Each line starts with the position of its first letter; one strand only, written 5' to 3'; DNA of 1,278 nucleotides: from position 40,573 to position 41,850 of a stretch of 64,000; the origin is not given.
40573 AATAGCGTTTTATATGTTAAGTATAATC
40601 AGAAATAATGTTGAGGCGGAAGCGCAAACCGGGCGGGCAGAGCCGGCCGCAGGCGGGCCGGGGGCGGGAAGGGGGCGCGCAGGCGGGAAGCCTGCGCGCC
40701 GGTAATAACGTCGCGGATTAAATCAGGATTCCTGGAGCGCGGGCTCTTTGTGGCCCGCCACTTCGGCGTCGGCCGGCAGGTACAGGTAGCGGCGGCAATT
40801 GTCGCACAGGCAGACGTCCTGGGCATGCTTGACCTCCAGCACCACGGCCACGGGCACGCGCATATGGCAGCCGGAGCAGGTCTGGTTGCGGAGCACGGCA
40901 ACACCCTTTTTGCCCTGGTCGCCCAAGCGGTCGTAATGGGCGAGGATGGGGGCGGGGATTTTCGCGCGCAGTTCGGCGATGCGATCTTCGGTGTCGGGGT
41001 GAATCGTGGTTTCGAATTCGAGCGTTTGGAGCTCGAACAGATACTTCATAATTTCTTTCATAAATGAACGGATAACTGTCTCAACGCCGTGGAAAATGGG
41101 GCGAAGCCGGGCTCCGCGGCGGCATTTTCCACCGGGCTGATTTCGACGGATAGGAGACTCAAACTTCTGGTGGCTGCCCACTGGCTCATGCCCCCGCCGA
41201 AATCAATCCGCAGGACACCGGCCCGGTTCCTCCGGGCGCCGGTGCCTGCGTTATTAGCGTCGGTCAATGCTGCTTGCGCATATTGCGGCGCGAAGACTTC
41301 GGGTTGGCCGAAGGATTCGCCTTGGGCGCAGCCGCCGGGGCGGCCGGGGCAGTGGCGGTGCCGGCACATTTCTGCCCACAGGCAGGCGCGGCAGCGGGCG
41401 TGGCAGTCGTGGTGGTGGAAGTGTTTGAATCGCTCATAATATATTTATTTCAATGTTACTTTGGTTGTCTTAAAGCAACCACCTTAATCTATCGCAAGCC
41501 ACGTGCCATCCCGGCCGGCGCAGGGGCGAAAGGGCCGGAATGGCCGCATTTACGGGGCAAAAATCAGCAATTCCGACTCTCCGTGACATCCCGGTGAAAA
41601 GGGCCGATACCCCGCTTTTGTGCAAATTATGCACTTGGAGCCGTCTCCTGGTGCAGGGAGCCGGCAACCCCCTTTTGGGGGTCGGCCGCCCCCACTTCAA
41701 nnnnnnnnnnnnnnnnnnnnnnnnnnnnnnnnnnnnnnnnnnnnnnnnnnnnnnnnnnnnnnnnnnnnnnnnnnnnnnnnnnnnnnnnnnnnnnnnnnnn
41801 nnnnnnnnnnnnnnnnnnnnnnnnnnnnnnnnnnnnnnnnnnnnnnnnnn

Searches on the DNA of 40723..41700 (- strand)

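Call 37: search_rna_families(source=window, start=41040, end=41700, threshold=evalue, max_evalue=10)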
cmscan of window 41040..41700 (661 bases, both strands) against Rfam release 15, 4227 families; matches with E-value up to 10: 3.
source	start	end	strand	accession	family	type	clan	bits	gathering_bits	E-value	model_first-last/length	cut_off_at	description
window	41526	41583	-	RF04036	mir-2076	Gene; miRNA;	-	16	90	3.3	1-68/68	no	mir-2076 microRNA precursor family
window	41310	41369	+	RF01729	Termite-flg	Cis-reg;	-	16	40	3.8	1-106/106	no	Termite-flg RNA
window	41089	41186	+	RF01514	Afu_513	Gene; snRNA; snoRNA; CD-box;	-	12.1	48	4.7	1-103/103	no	A. fumigatus snoRNA Afu_513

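Call 70: build_rna_model(alignment_id=A4, structure=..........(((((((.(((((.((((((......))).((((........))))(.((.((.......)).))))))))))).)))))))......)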
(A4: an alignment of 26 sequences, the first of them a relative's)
Model R1 built from alignment A4 (26 sequences, 98 columns); structure: as given.
model positions 90; base pairs 27; branch points 2; effective number of sequences 1.07; information 0.634 bits per position. Calibrated on 0.2 Mb of random sequence (short: E-values are rough).
structure used (alignment columns):
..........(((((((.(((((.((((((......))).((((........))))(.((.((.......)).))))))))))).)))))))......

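Call 73: search_with_rna_model(model_id=R1, sources=[window, L001, L002, L003, L004, L005, L084, L085, L086, L087, L088, L089, L090, L091, L092, L093, L094, L095, L096, L097, L098, L099, L100, L101, L102, L103, L104, L105, L106, L107, L108, L109, L110, L111, L112, L113, L114, L115, L116, L117, L118, L119, L120, L121, L122, L123, L124, L125, L126, L127, L128, L129, L130, L131, L132, L133, L134, L135, L136, L137, L138, L139, L140, L141, L142, L143, L144, L145, L146, L147, L148, L149, L150, L151, L152, L153, L154, L155, L156, L157, L158, L159, L160, L161, L162, L163, L164, L165, L166, L167, L168, L169, L170, L171, L172, L173, L174], max_evalue=1)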
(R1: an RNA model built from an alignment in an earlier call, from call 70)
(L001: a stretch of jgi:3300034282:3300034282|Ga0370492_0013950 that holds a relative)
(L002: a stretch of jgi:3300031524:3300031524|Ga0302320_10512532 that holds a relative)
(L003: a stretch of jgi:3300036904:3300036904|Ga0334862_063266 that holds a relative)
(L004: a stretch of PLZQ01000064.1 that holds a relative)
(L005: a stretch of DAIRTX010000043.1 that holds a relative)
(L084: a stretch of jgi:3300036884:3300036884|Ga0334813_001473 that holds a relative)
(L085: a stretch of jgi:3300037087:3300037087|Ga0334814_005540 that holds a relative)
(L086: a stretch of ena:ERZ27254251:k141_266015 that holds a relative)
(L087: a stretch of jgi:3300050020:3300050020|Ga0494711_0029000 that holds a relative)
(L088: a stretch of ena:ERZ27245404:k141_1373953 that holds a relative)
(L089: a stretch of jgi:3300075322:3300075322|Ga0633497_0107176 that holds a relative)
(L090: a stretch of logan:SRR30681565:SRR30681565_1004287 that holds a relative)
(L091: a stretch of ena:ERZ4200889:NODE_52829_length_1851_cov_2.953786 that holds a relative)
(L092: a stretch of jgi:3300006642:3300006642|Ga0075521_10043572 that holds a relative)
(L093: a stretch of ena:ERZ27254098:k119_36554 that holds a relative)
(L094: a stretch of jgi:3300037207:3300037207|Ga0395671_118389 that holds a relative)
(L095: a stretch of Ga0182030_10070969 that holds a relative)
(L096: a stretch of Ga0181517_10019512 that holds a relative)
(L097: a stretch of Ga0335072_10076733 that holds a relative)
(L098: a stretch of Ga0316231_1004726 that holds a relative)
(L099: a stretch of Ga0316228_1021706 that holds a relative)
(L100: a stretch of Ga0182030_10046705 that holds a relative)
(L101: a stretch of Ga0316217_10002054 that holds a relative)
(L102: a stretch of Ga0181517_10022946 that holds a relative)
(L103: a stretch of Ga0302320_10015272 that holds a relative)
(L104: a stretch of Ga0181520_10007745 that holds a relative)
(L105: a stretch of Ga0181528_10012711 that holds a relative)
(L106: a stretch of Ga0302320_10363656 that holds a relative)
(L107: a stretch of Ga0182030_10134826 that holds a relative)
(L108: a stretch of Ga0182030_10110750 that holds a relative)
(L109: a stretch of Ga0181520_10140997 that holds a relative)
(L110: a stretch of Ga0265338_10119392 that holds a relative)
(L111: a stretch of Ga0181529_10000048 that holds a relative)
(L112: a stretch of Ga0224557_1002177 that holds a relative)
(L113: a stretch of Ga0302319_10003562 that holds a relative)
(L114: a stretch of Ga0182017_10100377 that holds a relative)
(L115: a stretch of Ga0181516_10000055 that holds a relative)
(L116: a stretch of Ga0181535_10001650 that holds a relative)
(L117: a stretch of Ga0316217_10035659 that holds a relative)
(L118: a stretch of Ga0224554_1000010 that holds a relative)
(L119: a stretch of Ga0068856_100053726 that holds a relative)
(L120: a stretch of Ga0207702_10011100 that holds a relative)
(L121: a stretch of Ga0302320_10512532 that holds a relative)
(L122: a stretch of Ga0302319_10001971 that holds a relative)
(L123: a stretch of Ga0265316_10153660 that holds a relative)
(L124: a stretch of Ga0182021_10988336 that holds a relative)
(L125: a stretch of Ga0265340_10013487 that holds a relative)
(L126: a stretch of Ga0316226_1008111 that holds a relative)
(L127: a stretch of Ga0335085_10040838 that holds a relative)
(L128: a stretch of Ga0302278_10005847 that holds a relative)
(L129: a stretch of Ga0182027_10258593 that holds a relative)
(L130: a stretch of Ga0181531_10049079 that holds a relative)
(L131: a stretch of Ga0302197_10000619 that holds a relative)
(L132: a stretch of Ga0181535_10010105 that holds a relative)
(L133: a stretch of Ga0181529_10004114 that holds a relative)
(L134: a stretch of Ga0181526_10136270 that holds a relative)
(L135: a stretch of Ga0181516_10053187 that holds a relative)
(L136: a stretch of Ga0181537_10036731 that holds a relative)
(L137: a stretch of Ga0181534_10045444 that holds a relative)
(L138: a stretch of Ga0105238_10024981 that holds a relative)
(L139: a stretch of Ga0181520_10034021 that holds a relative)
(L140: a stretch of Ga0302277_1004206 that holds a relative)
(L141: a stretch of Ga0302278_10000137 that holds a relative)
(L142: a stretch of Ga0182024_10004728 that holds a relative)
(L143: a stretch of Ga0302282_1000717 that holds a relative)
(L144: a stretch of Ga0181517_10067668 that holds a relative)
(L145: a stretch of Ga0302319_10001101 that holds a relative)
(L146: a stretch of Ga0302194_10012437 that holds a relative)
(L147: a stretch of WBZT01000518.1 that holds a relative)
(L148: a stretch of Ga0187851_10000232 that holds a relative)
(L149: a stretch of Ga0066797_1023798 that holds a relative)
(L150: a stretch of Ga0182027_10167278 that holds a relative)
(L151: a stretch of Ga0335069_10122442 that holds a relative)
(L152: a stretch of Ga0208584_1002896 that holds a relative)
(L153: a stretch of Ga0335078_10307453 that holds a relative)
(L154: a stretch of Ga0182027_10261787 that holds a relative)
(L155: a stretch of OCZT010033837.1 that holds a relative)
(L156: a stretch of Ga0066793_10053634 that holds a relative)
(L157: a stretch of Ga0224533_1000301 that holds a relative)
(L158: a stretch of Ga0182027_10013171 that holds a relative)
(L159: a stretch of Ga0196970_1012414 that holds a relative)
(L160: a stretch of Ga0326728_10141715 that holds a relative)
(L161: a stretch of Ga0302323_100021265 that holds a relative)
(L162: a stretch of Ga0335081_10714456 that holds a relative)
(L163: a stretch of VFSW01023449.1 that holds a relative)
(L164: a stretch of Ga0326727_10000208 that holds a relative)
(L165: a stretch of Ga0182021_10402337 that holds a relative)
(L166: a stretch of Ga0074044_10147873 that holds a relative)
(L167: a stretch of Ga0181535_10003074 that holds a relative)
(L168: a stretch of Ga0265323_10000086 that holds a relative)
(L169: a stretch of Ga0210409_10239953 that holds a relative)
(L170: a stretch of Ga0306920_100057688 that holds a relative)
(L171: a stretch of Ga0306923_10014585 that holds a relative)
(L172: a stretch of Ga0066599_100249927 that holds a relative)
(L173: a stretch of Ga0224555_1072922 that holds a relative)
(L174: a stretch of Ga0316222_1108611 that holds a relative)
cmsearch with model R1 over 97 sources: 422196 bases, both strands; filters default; matches with E-value up to 1: 100.
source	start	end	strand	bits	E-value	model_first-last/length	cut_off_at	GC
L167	2370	2459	+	110.7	1.3e-28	1-90/90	no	0.63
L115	2367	2456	+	110.5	1.5e-28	1-90/90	no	0.64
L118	2367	2456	+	110.5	1.5e-28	1-90/90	no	0.64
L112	2368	2457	+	110.1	2e-28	1-90/90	no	0.66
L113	2368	2457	+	110.1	2e-28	1-90/90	no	0.66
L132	2371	2460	+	109.6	2.7e-28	1-90/90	no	0.63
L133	2371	2460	+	109.6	2.7e-28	1-90/90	no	0.63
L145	2368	2457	+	109.5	2.9e-28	1-90/90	no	0.62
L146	633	722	+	109.5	2.9e-28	1-90/90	no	0.62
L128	2380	2469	+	109.1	3.9e-28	1-90/90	no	0.61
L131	2380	2469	+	109.1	3.9e-28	1-90/90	no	0.61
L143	2380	2469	+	109.1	3.9e-28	1-90/90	no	0.61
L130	460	549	+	108.8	4.6e-28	1-90/90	no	0.62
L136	28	117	+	108.8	4.6e-28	1-90/90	no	0.62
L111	2337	2426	+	108.8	4.7e-28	1-90/90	no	0.58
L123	389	478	+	108.4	5.8e-28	1-90/90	no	0.63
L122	2378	2467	+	108.3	6.4e-28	1-90/90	no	0.62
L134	572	661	+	106.9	1.6e-27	1-90/90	no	0.58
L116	2368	2457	+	106.2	2.6e-27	1-90/90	no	0.67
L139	2274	2363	+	106.1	2.7e-27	1-90/90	no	0.57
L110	924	1013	+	105.5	4e-27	1-90/90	no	0.61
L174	701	790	+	105.5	4.1e-27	1-90/90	no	0.61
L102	2338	2427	+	104.6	7.4e-27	1-90/90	no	0.66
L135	1033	1122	+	104.5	7.9e-27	1-90/90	no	0.56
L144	1256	1345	+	104.3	8.8e-27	1-90/90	no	0.56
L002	374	462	+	104.1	1e-26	1-90/90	no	0.61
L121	374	462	+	104.1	1e-26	1-90/90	no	0.61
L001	1121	1209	+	103.2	1.9e-26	1-90/90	no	0.64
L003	379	467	+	103.2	1.9e-26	1-90/90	no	0.64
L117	822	911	+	102.2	3.7e-26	1-90/90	no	0.63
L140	2339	2428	+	101.1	7.3e-26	1-90/90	no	0.59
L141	2339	2428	+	101.1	7.3e-26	1-90/90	no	0.59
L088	1407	1497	+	100.6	1e-25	1-90/90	no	0.65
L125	2369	2459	+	100.6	1e-25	1-90/90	no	0.65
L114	546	635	+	100.3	1.3e-25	1-90/90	no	0.66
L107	212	301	+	99.7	1.9e-25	1-90/90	no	0.68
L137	1491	1581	+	99.5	2.2e-25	1-90/90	no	0.58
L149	188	278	+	97.7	7.3e-25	1-90/90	no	0.59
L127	2370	2458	+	87.4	6.4e-22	1-90/90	no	0.64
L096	2348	2434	+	80.3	7.1e-20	1-90/90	no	0.62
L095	1314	1387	+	56.7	4.4e-13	1-90/90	no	0.64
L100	2376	2464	+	46.5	3.7e-10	1-90/90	no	0.58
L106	1337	1425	+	44.3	1.6e-09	1-90/90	no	0.6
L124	1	43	+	37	2.1e-07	48-90/90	5'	0.53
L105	1675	1763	+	36.8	2.3e-07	1-90/90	no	0.66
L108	2173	2222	+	33.3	2.4e-06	1-90/90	no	0.66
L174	699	788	-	31.7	6.8e-06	1-90/90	no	0.6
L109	642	698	+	31.3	8.9e-06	1-90/90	no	0.61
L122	2376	2465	-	31.2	9.5e-06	1-90/90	no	0.61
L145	2366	2455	-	31.2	9.5e-06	1-90/90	no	0.62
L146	631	720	-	31.2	9.5e-06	1-90/90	no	0.62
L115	2365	2454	-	30.3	1.7e-05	1-90/90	no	0.64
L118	2365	2454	-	30.3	1.7e-05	1-90/90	no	0.64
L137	1489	1579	-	30.1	2e-05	1-90/90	no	0.58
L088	1405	1495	-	30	2.1e-05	1-90/90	no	0.64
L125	2367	2457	-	30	2.1e-05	1-90/90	no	0.64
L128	2378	2467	-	29.9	2.2e-05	1-90/90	no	0.6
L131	2378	2467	-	29.9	2.2e-05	1-90/90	no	0.6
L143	2378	2467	-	29.9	2.2e-05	1-90/90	no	0.6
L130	458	547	-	29.6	2.7e-05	1-90/90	no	0.61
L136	26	115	-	29.6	2.7e-05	1-90/90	no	0.61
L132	2369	2458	-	29.5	2.9e-05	1-90/90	no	0.62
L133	2369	2458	-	29.5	2.9e-05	1-90/90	no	0.62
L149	186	276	-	29.2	3.5e-05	1-90/90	no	0.58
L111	2335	2424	-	28.8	4.5e-05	1-90/90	no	0.59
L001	1119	1207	-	28.8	4.7e-05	1-90/90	no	0.64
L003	377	465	-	28.8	4.7e-05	1-90/90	no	0.64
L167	2368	2457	-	28.7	5e-05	1-90/90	no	0.62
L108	2171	2220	-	28.4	6.2e-05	1-90/90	no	0.68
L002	372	460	-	27.9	8.5e-05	1-90/90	no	0.63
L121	372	460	-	27.9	8.5e-05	1-90/90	no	0.63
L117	820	909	-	27.7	9.8e-05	1-90/90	no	0.61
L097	702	753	+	26.7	0.00018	1-90/90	no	0.69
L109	640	696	-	25.7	0.00035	1-90/90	no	0.65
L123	387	476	-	25.5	0.0004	1-90/90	no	0.63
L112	2366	2455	-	25.2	0.0005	1-90/90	no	0.66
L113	2366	2455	-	25.2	0.0005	1-90/90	no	0.66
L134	570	659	-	25.2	0.00051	1-90/90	no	0.58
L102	2336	2425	-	25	0.00057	1-90/90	no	0.66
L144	1254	1343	-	24.8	0.00067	1-90/90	no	0.54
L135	1031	1120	-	24.7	0.00072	1-90/90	no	0.56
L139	2272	2361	-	24.6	0.00075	1-90/90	no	0.57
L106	1335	1423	-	24.4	0.00088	1-90/90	no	0.6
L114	544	633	-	24.3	0.00095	1-90/90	no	0.66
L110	922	1011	-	24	0.0011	1-90/90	no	0.6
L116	2366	2455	-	24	0.0011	1-90/90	no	0.67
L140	2337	2426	-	23.8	0.0013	1-90/90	no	0.59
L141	2337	2426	-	23.8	0.0013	1-90/90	no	0.59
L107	210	299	-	21.2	0.007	1-90/90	no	0.68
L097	700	751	-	19.6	0.021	1-90/90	no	0.69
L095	1312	1385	-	18.7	0.038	1-90/90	no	0.64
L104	1597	1672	+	16.9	0.12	1-90/90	no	0.67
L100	2374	2462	-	16.6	0.15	1-90/90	no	0.57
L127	2368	2456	-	16.2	0.19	1-90/90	no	0.65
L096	2346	2432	-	16.1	0.21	1-90/90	no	0.62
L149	17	88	+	16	0.23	1-90/90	no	0.68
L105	1673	1761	-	15.7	0.27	1-90/90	no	0.65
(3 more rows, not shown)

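Call 75: search_rna_families(source=L115, start=2150, end=2520, threshold=evalue, max_evalue=10, show_alignments=2)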
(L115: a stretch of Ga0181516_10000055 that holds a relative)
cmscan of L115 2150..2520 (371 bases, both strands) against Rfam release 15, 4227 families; matches with E-value up to 10: 6.
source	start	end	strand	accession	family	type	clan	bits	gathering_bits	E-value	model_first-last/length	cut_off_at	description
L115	2327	2371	+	RF01333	CRISPR-DR20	Gene; CRISPR;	-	19.3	42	0.18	1-36/36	no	CRISPR RNA direct repeat element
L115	2320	2410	-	RF02833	Scr3202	Gene; sRNA;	-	18.4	52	2.4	1-95/95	no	Streptomyces RNA 3202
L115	2320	2373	-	RF03674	MIR5387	Gene; miRNA;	-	17.4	69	0.82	1-96/96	no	MIR5387 microRNA precursor family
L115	2321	2361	-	RF01841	veev_FSE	Cis-reg; frameshift_element;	-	14.9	55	3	26-57/71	no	venezuelan equine encephalitis virus ribosomal frameshift element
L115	2293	2405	-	RF02344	ar14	Gene; sRNA;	-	14.7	58.8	1.5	1-123/123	no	Alphaproteobacterial ar14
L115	2327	2422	-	RF02791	CcsR1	Gene; sRNA;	-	12.6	65.3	2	1-83/83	no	Conserved CCUCCUCCC motif stress-induced RNA 1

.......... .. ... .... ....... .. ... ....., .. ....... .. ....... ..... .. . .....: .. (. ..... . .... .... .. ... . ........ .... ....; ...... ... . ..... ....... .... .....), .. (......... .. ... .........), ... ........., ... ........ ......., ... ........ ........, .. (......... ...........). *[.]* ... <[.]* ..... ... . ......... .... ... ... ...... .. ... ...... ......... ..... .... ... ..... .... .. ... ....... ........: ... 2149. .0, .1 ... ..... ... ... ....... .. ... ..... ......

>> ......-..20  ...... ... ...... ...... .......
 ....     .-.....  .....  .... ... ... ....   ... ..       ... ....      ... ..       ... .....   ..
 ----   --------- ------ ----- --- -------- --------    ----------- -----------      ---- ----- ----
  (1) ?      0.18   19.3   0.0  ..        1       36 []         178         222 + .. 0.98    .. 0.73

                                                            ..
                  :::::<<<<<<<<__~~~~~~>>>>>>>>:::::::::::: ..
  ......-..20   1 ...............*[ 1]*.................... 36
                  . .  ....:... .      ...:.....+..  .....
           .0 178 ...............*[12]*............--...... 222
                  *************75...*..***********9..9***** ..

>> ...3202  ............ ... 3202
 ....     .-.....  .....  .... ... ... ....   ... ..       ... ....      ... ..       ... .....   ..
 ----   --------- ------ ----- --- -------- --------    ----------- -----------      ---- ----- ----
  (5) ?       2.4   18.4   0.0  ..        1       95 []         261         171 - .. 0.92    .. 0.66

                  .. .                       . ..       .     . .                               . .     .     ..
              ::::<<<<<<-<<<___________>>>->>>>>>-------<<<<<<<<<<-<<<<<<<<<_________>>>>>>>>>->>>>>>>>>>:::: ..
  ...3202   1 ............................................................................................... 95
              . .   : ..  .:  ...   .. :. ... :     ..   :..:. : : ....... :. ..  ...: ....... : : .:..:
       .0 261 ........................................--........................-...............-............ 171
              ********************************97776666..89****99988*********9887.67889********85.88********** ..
